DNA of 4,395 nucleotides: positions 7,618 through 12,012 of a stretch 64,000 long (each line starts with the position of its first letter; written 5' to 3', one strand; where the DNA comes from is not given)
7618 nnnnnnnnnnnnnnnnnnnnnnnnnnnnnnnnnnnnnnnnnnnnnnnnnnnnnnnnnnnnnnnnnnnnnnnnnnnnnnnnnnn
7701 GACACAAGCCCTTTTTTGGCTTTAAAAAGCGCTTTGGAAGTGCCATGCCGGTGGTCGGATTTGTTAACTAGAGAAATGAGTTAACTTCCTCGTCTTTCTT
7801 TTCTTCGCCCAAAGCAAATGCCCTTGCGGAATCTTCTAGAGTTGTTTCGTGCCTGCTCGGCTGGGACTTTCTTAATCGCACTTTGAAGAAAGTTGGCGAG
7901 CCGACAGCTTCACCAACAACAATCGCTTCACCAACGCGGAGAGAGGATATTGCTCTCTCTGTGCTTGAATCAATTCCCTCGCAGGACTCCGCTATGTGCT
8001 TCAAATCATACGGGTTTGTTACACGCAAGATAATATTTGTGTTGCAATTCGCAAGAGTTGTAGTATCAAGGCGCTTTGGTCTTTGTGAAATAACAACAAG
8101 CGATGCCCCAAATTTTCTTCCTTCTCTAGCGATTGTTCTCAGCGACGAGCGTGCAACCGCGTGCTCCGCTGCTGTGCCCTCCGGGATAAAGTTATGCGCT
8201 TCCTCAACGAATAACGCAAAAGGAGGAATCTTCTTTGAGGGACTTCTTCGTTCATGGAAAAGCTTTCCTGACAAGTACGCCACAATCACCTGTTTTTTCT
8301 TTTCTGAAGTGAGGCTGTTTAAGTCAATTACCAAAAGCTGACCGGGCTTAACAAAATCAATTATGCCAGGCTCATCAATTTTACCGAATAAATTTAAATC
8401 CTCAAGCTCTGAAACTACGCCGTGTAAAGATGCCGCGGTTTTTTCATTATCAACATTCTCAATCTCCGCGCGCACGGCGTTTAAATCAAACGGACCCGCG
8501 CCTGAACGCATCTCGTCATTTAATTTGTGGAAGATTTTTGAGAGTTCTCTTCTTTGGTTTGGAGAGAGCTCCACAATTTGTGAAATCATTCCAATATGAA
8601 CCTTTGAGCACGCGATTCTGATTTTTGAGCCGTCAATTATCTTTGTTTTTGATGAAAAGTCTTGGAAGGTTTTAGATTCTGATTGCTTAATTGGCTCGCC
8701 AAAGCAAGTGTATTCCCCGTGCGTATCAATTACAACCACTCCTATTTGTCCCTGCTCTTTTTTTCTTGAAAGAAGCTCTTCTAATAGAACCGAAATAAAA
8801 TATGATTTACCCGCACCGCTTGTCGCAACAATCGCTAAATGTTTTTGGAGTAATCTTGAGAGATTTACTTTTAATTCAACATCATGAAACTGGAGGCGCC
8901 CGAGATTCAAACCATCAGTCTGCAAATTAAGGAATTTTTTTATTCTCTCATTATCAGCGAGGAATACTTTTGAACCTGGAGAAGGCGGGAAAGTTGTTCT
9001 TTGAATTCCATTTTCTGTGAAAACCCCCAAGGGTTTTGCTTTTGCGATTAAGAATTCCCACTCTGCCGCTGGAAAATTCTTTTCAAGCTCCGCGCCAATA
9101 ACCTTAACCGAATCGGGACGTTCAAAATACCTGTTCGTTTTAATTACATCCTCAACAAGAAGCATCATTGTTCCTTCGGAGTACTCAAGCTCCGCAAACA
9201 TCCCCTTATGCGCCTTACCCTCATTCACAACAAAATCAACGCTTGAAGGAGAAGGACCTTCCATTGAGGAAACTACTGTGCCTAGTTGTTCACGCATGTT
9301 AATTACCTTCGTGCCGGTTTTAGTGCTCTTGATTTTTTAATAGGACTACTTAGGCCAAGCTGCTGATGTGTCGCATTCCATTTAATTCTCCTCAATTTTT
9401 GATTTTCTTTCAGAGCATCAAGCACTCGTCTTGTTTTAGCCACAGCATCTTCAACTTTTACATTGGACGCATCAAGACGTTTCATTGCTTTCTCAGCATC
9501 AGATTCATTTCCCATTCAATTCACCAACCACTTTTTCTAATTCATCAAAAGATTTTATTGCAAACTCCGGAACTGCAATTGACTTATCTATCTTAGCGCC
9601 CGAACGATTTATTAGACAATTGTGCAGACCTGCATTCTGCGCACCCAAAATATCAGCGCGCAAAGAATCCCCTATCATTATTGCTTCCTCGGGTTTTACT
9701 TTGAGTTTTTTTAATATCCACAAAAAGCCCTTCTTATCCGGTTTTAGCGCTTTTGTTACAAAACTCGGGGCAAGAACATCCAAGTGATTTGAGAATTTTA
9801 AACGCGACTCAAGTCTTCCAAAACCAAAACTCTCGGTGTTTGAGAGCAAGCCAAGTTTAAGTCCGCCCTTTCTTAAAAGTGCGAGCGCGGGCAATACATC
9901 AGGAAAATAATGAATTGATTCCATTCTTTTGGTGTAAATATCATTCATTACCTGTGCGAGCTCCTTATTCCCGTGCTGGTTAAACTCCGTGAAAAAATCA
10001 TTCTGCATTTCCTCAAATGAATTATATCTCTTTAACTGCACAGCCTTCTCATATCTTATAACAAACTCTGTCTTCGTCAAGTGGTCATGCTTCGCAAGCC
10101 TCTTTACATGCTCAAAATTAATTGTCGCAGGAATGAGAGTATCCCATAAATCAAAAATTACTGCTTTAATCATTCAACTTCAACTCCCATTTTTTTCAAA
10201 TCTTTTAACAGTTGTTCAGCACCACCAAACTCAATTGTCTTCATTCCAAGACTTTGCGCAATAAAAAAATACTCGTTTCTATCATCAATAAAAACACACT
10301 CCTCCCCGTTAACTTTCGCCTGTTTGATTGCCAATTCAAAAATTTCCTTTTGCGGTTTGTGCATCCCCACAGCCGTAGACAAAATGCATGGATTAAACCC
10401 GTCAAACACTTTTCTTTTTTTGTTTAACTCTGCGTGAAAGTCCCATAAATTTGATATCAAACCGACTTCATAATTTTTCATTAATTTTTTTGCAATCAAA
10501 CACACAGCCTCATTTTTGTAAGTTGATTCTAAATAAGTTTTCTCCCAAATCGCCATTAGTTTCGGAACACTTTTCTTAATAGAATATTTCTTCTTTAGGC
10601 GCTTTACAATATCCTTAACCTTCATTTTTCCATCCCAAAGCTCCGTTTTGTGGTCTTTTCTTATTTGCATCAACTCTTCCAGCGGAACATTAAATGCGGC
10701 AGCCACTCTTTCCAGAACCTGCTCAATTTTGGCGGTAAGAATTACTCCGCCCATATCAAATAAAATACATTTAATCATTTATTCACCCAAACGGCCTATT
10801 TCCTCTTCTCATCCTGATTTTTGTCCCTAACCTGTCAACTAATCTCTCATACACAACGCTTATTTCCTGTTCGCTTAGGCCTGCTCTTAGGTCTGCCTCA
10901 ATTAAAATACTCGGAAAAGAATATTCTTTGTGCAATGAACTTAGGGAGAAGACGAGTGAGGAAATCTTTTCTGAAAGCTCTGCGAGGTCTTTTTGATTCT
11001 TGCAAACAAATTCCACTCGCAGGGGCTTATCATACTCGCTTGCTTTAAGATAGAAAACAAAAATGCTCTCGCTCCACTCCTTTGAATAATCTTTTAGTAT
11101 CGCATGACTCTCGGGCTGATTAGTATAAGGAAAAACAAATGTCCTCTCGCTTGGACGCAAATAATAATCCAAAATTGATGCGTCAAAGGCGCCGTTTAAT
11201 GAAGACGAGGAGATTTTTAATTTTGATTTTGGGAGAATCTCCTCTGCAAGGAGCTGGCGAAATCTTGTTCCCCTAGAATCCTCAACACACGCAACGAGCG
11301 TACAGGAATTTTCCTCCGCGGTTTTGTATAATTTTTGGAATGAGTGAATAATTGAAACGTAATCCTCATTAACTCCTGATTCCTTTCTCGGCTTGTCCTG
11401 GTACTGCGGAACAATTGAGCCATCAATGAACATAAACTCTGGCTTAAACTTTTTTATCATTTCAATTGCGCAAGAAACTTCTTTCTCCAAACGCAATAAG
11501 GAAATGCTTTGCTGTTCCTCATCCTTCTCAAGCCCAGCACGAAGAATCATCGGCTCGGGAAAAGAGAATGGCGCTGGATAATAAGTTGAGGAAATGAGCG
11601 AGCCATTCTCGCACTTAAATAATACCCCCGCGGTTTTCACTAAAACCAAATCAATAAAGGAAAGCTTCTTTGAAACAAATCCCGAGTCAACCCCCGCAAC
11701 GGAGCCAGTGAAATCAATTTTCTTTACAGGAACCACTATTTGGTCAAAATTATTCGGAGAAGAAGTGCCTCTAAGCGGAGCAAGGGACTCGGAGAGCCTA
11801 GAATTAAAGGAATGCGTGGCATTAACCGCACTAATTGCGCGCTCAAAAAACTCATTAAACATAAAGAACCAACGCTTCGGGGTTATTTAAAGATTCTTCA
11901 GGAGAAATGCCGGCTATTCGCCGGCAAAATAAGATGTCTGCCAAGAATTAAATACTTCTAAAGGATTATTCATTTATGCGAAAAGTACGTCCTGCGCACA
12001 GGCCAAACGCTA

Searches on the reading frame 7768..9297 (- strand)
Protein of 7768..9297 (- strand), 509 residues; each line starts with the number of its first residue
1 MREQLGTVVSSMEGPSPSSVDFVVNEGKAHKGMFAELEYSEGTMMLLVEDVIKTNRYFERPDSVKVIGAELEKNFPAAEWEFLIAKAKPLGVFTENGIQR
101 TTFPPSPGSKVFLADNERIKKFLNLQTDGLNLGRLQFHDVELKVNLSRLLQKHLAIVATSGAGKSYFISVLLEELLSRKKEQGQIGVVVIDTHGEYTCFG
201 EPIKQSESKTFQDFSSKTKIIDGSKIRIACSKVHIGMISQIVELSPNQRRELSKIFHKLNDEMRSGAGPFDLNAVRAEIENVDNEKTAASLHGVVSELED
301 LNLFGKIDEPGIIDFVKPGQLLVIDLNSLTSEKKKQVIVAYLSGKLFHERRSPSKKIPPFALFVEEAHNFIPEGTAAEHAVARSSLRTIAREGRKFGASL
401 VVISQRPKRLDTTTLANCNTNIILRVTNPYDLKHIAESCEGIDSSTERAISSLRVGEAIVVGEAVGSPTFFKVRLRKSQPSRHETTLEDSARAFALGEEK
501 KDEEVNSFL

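Call 3: search_protein_families(library=pfam, proteins=[window:7768-9297:-], max_evalue=1)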
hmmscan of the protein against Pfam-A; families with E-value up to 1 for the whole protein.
window:7768-9297:- (509 aa): 8 families
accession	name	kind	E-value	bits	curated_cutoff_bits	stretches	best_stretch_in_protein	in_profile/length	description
PF01935.23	DUF87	-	2.7e-27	96.8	23.2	1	131-344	2-218/220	Helicase HerA, central domain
PF10412.15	TrwB_AAD_bind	-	9.1e-06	25.2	20.5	1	149-197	13-56/387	Type IV secretion-system coupling protein DNA-binding domain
PF12846.13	AAA_10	-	0.0027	17.2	27.5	1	151-247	21-99/362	AAA-like domain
PF00005.33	ABC_tran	-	0.051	14.6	25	1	151-248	11-74/137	ABC transporter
PF18664.7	CdiA_C_tRNase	-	0.065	14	26.5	1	2-71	11-77/116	CdiA C-terminal tRNase domain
PF13401.12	AAA_22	-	0.075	13.8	27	1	151-191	5-40/130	AAA domain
PF01580.24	FtsK_SpoIIIE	-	0.085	12.7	24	1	145-191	34-78/221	FtsK/SpoIIIE family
PF04851.21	ResIII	-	0.11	12.8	22.5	1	151-245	23-114/164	Type III restriction enzyme, res subunit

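Call 4: search_protein_families(library=ncbifam, proteins=[window:7768-9297:-], max_evalue=1)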
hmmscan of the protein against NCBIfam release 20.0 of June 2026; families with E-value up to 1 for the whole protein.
window:7768-9297:- (509 aa): 14 families
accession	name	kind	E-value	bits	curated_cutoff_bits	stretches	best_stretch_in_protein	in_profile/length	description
NF040937.1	HerA_Thermprot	equivalog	4e-46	157.4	800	1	21-474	15-462/487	DNA double-strand break repair helicase HerA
NF040819.1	helicase_HerA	equivalog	2.3e-43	148.5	970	2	359-474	403-515/561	DNA double-strand break repair helicase HerA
NF042944.1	HerA_antiphage_2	equivalog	5.9e-37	127.7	850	2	357-484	426-553/576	anti-phage-associated helicase HerA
NF042943.1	HerA_antiphage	equivalog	7.8e-34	117.1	800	2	322-484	397-560/566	anti-phage-associated helicase HerA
NF053655.1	CedD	equivalog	4.7e-21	75.1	600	1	130-474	199-526/527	DNA-translocating ATPase CedD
NF041017.1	DNA_import_CedB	equivalog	7.7e-12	44.6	700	1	124-410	248-519/590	DNA import protein CedB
NF033849.1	ser_rich_anae_1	subfamily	1e-08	33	650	1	342-435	996-1099/1163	serine-rich protein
TIGR02746.1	TraC-F-type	equivalog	2e-07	29.3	567.05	1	155-454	434-737/800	type IV secretion system protein TraC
NF045975.1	VirB4_plasma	equivalog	1.2e-06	26.5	590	2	154-201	518-560/894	Mbov_0397 family ICE element conjugal transfer ATPase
TIGR00929.1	VirB4_CagE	subfamily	5.7e-06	24.8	643.1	1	135-437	426-711/792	VirB4 family type IV secretion/conjugal transfer ATPase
TIGR03928.1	T7_EssCb_Firm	equivalog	0.0079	13.8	778.4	1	350-435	906-988/1296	type VII secretion protein EssC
NF041214.1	plasmid_TraB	equivalog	0.011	14.2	800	1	359-423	347-406/639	plasmid transfer protein TraB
TIGR03925.1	T7SS_EccC_b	equivalog_domain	0.028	12.7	346.55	1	150-193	360-402/564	type VII secretion protein EccCb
TIGR02857.1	CydD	equivalog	0.055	12.4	435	1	140-175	337-372/529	thiol reductant ABC exporter subunit CydD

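Call 80: search_protein_families(library=padloc, proteins=[window:7768-9297:-], max_evalue=0.01)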
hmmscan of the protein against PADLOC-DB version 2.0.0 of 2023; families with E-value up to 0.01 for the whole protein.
window:7768-9297:- (509 aa): 17 families
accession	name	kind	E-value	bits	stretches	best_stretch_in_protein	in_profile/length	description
PDLC04105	HerA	-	1.7e-52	176.8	2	320-487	380-549/576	-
PDLC04102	HerA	-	7.2e-43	144.9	2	315-488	461-634/654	-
PDLC02185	HerA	-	4.9e-36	122.6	2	323-484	410-572/585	-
PDLC02188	HerA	-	3.5e-34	116.6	2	358-484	427-553/578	-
PDLC04100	HerA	-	1.9e-32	110.7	2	322-485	403-567/580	-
PDLC04106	HerA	-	1.4e-31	107.8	2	323-483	473-638/667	-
PDLC01055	HerA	-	1.6e-30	104.4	2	295-474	354-525/532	Type III coevolved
PDLC04098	HerA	-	5.1e-30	102.6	2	314-474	479-647/686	-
PDLC04103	HerA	-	8.1e-30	101.7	2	315-485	392-568/579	-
PDLC04097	HerA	-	4.4e-29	99.6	2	285-489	401-609/618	-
PDLC04140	mad8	-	1.2e-28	98.6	1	151-474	27-300/314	mads_8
PDLC04104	HerA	-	1.4e-22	78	1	354-481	215-344/379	-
PDLC02684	DndH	-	1.9e-09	33.7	1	146-413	1362-1644/1715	DndH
PDLC04101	HerA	-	2.7e-08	31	1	109-200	119-213/400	-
PDLC04099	HerA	-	4.2e-07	27.5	1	105-197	116-211/214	-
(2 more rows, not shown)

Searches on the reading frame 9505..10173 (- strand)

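Call 3: search_protein_families(library=pfam, proteins=[window:9505-10173:-], max_evalue=1)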
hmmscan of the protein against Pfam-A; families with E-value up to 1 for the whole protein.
window:9505-10173:- (222 aa): 5 families
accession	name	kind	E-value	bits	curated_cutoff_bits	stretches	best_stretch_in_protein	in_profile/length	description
PF00702.32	Hydrolase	-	9.7e-20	72.2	26.4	1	2-182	1-191/191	haloacid dehalogenase-like hydrolase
PF13419.12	HAD_2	-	3.3e-19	70.1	23.8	1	5-185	1-175/178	Haloacid dehalogenase-like hydrolase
PF13242.12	Hydrolase_like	-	3.6e-11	43.3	22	1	144-190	4-50/75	HAD-hyrolase-like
PF12710.13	HAD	-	0.00025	21.9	27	1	5-138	1-132/189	haloacid dehalogenase-like hydrolase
PF09419.16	PGP_phosphatase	-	0.068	13.2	20.4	1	159-186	134-161/168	Mitochondrial PGP phosphatase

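Call 80: search_protein_families(library=padloc, proteins=[window:9505-10173:-], max_evalue=0.01)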
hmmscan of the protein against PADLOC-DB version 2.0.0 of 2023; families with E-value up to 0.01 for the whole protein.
window:9505-10173:- (222 aa): 1 family
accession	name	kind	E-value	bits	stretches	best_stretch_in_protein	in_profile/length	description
PDLC03008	Hydrolase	-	0.0002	19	1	142-187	177-222/288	-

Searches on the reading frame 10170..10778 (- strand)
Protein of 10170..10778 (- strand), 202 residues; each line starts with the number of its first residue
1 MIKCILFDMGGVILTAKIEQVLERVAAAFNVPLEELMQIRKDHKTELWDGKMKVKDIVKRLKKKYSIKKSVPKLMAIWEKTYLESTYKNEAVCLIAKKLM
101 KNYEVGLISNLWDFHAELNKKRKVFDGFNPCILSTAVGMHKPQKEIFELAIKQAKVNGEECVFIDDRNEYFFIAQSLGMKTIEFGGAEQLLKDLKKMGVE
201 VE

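Call 3: search_protein_families(library=pfam, proteins=[window:10170-10778:-], max_evalue=1)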
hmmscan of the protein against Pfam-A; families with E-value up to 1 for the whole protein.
window:10170-10778:- (202 aa): 4 families
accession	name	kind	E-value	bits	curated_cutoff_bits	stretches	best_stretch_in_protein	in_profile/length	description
PF00702.32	Hydrolase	-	4.4e-12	47.2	26.4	1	2-167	1-180/191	haloacid dehalogenase-like hydrolase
PF13419.12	HAD_2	-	9.1e-11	42.6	23.8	1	5-182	1-176/178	Haloacid dehalogenase-like hydrolase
PF13242.12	Hydrolase_like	-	0.0034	17.7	22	1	140-182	3-46/75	HAD-hyrolase-like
PF01797.21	Y1_Tnp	-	0.0074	16.8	23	1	16-90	26-109/121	Transposase IS200 like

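Call 80: search_protein_families(library=padloc, proteins=[window:10170-10778:-], max_evalue=0.01)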
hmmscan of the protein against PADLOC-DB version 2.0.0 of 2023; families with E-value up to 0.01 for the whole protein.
window:10170-10778:- (202 aa): 0 families

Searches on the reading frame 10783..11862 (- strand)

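Call 3: search_protein_families(library=pfam, proteins=[window:10783-11862:-], max_evalue=1)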
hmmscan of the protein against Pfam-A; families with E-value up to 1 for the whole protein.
window:10783-11862:- (359 aa): 2 families
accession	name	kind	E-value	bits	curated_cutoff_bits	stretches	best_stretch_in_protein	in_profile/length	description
PF09376.16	NurA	-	5.7e-09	36.3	21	1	54-324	2-249/254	NurA domain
PF15821.10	DUF4709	-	0.0071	17.2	27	1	292-345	28-80/110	Domain of unknown function (DUF4709)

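Call 4: search_protein_families(library=ncbifam, proteins=[window:10783-11862:-], max_evalue=1)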
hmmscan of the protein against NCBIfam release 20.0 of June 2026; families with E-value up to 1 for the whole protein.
window:10783-11862:- (359 aa): 0 families

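Call 80: search_protein_families(library=padloc, proteins=[window:10783-11862:-], max_evalue=0.01)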
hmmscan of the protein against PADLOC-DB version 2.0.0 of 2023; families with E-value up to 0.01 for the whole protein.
window:10783-11862:- (359 aa): 0 families
